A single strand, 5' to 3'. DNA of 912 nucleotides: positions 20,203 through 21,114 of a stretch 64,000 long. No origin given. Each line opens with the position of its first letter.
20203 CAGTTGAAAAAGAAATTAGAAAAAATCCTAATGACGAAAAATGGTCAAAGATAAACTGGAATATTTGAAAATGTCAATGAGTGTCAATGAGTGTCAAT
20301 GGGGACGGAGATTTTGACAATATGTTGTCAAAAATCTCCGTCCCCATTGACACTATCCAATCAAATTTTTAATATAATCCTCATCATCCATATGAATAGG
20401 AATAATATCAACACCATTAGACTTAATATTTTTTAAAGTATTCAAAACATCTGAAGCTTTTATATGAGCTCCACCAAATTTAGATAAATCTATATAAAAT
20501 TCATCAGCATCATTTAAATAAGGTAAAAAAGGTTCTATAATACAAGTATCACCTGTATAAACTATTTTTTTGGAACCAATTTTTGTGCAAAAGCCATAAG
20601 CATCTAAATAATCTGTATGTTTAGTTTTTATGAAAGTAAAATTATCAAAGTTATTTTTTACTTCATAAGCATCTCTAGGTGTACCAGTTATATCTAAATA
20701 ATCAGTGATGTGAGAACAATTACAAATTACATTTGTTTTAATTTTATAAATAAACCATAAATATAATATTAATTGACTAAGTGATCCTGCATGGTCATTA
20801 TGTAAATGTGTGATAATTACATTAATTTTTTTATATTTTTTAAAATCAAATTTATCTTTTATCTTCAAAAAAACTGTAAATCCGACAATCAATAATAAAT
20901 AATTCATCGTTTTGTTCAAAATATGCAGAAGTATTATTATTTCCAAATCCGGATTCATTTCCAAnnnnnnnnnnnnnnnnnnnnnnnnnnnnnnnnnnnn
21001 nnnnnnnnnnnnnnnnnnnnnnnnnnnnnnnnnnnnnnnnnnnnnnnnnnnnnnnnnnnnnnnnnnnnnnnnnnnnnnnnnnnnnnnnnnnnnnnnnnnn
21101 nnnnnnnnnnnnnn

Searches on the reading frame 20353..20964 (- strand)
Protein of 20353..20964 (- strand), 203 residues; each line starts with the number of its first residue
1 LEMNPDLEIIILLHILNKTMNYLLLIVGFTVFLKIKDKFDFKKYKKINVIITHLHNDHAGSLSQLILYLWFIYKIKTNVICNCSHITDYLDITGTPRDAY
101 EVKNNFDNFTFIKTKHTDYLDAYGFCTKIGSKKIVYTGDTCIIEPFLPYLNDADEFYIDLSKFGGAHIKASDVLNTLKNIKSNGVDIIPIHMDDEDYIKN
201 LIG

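Call 56: search_protein_families(library=pfam, proteins=[window:20353-20964:-], max_evalue=0.001)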
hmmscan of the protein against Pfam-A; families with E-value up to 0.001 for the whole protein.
window:20353-20964:- (203 aa): 2 families
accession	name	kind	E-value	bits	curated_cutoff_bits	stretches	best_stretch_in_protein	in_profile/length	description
PF12706.13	Lactamase_B_2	-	2.9e-05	24.2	27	1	47-191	31-199/200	Beta-lactamase superfamily domain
PF00753.33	Lactamase_B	-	3.2e-05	24.4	22.7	1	49-142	47-152/196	Metallo-beta-lactamase superfamily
